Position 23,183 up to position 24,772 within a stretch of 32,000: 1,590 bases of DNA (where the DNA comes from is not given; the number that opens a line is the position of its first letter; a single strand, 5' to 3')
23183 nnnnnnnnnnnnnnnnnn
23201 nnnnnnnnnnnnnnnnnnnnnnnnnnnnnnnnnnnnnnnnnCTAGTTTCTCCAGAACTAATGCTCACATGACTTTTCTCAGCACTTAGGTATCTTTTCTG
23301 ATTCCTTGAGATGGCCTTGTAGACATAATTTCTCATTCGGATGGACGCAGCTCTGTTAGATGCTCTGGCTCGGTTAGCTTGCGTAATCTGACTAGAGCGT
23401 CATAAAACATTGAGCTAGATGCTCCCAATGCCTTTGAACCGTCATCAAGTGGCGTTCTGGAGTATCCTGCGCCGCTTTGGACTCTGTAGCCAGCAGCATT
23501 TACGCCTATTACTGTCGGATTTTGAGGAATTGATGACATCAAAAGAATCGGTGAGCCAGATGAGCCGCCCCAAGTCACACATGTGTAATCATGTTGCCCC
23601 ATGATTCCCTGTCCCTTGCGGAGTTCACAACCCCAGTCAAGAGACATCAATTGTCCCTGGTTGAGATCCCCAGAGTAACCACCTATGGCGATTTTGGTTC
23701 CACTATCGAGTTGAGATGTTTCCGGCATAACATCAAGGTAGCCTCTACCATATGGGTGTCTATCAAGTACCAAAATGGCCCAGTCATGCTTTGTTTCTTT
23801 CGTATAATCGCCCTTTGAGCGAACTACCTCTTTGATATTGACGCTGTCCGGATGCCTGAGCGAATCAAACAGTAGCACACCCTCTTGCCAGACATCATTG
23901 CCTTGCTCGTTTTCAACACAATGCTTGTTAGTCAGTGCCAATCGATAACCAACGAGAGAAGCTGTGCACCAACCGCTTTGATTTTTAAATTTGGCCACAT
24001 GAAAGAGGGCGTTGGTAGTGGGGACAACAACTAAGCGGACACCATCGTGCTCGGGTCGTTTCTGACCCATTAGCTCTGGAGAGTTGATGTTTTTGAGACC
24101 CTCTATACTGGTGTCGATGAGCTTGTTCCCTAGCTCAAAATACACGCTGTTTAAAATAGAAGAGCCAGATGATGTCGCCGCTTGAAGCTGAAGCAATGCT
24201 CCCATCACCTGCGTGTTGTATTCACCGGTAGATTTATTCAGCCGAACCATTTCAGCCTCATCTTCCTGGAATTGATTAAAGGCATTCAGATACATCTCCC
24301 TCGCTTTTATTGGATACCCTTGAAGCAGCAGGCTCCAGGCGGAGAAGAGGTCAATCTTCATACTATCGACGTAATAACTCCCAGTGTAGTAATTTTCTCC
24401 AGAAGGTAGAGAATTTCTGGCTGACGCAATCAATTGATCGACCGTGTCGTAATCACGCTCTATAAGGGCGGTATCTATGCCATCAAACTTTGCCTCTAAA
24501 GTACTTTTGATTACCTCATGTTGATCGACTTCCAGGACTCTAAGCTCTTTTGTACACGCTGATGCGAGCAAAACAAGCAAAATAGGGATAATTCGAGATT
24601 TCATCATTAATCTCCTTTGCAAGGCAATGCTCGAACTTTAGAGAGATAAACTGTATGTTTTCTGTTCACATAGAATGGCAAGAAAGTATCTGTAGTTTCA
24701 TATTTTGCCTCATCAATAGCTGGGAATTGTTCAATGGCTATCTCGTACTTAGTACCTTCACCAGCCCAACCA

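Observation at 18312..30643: Cluster-specific 19-bp motif in front of all four transcription units of the accessory cluster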

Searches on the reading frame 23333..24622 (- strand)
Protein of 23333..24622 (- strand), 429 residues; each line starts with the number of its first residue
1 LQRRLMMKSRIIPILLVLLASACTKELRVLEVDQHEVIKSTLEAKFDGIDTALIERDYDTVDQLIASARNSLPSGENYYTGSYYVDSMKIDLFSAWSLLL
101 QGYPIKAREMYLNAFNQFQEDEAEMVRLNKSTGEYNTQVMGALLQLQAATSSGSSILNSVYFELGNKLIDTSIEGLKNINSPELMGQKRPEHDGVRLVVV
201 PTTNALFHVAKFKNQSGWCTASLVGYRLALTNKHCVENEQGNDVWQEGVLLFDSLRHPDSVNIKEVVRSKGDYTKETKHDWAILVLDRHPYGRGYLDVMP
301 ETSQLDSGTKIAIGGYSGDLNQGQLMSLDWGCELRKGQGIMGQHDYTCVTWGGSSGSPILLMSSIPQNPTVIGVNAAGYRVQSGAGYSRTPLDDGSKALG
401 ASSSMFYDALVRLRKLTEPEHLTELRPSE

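Call 8: search_protein_families(library=pfam, proteins=[window:23333-24622:-], max_evalue=0.01)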
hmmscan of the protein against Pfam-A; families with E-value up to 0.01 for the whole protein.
window:23333-24622:- (429 aa): 2 families
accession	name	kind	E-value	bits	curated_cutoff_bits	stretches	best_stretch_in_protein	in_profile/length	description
PF00089.32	Trypsin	-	5.8e-09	36.5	20.6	1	208-384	14-204/220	Trypsin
PF13365.12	Trypsin_2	-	2.8e-08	35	27.6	1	219-360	1-135/144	Trypsin-like peptidase domain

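Call 55: search_protein_families(library=ncbifam, proteins=[window:23333-24622:-], max_evalue=1)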
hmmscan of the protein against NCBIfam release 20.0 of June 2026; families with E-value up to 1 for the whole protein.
window:23333-24622:- (429 aa): 0 families

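Call 81: search_protein_families(library=padloc, proteins=[window:23333-24622:-], max_evalue=0.001)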
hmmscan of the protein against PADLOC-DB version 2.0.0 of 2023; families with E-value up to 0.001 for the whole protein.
window:23333-24622:- (429 aa): 1 family
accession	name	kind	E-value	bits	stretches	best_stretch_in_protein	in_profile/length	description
PDLC03855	LmuA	-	0.00031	18.2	1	224-329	27-120/425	-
